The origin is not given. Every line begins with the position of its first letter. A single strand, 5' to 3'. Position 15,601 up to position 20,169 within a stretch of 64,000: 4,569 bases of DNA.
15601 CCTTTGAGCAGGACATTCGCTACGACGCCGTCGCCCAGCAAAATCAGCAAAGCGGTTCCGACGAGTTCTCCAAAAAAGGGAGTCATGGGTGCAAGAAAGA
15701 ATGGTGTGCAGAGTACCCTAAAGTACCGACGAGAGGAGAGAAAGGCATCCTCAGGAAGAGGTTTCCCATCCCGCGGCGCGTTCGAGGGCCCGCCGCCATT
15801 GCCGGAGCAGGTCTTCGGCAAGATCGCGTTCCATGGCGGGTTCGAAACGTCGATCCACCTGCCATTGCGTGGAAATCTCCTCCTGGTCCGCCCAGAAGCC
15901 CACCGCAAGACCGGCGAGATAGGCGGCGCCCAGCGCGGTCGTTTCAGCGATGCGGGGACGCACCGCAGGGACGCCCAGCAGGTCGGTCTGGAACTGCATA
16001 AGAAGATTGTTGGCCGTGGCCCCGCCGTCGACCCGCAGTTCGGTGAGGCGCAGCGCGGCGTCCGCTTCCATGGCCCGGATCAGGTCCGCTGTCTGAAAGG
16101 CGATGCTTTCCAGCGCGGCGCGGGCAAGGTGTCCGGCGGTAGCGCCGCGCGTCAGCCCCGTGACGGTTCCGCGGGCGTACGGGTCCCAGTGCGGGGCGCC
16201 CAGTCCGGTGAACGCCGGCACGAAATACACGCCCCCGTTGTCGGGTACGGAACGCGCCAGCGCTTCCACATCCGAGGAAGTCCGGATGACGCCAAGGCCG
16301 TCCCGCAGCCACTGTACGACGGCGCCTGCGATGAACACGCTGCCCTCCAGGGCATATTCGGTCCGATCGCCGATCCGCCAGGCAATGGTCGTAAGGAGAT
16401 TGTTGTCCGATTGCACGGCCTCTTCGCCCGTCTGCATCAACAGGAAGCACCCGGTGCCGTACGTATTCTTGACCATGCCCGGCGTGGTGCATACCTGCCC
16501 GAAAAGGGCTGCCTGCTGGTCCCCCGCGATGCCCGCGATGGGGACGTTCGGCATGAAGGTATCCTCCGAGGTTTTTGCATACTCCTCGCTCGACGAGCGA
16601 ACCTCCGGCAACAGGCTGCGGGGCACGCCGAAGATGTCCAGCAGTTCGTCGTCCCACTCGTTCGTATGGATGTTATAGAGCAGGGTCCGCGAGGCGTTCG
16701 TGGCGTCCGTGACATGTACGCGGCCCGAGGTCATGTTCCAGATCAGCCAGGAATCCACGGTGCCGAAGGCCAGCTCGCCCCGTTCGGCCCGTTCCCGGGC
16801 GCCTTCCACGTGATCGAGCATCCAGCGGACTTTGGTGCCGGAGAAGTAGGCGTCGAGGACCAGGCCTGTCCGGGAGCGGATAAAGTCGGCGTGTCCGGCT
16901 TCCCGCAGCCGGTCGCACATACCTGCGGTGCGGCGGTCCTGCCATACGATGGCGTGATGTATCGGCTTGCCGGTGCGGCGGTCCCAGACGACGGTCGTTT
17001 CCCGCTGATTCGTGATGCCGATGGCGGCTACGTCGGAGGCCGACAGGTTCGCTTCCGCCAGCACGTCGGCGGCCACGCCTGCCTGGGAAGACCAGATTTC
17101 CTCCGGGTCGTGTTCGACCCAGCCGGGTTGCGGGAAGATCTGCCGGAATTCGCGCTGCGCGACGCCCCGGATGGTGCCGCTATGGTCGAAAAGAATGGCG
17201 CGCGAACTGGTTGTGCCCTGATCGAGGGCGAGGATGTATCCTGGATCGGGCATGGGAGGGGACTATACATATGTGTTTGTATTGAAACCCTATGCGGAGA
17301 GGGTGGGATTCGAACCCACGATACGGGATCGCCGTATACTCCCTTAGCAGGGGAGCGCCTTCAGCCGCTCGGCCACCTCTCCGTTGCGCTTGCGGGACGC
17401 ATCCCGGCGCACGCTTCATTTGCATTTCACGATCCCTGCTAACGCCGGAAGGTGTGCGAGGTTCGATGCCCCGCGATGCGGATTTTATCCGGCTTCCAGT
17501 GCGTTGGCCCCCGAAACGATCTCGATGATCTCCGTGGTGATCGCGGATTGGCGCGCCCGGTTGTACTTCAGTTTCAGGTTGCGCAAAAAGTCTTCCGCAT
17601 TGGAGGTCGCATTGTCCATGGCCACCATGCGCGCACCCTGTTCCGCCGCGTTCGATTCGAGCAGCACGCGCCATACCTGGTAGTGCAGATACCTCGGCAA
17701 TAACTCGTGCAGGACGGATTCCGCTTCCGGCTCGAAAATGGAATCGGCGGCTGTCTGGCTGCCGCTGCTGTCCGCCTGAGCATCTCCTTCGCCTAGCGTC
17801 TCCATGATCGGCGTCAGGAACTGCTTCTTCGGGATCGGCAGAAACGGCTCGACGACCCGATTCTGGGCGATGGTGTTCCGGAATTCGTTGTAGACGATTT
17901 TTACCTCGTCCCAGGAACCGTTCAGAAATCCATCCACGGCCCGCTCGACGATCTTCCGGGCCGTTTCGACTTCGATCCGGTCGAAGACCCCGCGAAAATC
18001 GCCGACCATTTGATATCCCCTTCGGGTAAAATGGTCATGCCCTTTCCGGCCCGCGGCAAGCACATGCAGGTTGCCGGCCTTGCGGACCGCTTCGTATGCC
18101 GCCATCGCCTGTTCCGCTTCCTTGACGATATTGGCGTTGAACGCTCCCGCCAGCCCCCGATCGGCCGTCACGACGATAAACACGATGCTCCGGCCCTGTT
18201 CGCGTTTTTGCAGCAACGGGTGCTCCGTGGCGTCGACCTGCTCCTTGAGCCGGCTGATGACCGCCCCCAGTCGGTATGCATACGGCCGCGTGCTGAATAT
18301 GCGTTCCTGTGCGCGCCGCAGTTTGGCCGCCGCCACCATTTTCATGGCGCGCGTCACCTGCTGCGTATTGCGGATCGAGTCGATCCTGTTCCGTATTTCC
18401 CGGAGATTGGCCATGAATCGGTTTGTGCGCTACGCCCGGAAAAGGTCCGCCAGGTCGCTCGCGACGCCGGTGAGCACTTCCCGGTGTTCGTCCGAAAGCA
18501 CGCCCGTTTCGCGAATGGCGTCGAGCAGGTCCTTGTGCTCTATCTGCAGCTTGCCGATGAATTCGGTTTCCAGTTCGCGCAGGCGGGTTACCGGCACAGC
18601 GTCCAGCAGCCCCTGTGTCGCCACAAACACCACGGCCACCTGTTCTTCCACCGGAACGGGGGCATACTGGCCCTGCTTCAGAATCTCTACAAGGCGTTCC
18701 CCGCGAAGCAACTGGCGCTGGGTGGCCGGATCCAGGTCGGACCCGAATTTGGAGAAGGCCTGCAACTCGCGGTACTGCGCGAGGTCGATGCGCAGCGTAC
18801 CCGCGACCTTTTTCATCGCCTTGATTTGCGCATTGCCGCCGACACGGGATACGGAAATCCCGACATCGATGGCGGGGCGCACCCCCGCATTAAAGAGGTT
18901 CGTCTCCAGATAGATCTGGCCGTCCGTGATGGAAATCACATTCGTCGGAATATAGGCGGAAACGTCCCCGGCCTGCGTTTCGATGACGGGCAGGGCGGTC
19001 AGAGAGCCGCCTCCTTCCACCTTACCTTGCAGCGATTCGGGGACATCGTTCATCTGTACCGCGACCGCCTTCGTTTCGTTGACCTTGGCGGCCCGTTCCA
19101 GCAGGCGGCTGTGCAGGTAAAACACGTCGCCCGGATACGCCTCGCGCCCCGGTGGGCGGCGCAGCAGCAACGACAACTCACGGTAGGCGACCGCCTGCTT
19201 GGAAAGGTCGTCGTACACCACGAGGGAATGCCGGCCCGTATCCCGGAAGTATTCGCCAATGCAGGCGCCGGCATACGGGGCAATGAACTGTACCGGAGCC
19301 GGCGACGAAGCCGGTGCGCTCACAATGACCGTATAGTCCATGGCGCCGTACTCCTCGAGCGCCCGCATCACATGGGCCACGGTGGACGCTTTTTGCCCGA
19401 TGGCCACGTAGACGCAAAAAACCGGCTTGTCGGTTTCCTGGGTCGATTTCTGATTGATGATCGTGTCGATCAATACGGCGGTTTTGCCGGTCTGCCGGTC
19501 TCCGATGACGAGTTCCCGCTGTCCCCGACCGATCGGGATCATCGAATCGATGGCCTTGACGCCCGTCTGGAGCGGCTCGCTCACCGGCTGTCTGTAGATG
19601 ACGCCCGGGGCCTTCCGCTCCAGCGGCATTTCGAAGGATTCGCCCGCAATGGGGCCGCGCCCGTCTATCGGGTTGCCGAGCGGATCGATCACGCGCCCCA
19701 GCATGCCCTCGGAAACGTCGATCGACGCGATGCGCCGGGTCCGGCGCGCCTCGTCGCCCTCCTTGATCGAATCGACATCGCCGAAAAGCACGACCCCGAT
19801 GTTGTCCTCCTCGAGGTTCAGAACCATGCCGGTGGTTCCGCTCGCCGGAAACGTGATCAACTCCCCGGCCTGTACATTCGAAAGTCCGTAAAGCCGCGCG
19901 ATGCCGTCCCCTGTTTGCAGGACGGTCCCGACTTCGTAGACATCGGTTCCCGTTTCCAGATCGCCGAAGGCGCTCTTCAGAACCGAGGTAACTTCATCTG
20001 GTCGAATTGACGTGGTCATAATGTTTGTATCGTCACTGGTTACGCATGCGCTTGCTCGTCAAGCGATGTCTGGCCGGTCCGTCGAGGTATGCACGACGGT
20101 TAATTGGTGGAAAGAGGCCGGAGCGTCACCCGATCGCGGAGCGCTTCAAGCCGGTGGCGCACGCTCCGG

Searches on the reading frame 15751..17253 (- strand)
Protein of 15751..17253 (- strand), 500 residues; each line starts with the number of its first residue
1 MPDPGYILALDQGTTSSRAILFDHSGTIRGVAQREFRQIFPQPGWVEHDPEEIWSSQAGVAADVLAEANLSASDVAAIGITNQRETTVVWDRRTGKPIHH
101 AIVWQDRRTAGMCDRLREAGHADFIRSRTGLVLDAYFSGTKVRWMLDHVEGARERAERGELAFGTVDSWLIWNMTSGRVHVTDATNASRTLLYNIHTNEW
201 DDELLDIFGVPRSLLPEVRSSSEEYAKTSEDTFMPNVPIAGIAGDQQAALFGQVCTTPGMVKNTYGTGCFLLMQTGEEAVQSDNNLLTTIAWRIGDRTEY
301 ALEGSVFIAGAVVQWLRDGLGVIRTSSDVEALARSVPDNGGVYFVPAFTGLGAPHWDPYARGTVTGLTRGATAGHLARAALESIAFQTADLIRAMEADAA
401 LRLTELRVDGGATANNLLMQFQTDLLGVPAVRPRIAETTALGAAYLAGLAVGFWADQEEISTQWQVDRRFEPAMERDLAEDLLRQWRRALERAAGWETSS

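Call 66: search_protein_families(library=pfam, max_evalue=0.000001, proteins=[window:15751-17253:-])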
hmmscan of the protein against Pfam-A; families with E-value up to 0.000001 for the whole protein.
window:15751-17253:- (500 aa): 2 families
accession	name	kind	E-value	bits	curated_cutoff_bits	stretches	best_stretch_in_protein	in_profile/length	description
PF00370.27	FGGY_N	-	5.9e-84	281.9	28.8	1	6-252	1-245/245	FGGY family of carbohydrate kinases, N-terminal domain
PF02782.22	FGGY_C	-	5.2e-43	147.6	27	1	262-450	2-197/198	FGGY family of carbohydrate kinases, C-terminal domain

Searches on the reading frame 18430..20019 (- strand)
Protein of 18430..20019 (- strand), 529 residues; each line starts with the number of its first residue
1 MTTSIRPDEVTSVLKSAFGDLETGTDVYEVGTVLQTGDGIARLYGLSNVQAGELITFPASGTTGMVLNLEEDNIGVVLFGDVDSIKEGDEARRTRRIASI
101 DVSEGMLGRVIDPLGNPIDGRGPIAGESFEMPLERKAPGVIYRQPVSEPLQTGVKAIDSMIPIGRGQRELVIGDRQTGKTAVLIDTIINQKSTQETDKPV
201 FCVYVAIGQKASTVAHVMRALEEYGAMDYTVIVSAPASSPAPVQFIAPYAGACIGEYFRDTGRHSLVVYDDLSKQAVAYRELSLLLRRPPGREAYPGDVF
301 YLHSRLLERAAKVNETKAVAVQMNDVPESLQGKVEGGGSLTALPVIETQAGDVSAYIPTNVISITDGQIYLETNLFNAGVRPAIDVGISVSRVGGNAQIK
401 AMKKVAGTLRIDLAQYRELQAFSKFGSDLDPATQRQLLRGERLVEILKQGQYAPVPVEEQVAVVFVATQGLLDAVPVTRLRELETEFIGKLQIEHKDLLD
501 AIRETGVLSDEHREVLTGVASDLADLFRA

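Call 67: search_protein_families(library=pfam, max_evalue=0.000001, proteins=[window:18430-20019:-])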
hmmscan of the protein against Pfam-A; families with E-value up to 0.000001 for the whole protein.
window:18430-20019:- (529 aa): 3 families
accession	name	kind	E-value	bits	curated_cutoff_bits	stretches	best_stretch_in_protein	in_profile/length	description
PF00006.31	ATP-synt_ab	-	3.1e-78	262.7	29.5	1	153-391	1-213/213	ATP synthase alpha/beta family, nucleotide-binding domain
PF00306.32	ATP-synt_ab_C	-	1.7e-46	158.1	27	1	398-521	1-124/126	ATP synthase alpha/beta chain, C terminal domain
PF02874.29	ATP-synt_ab_N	-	6.2e-15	55.9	20.9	1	29-94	4-68/69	ATP synthase alpha/beta family, beta-barrel domain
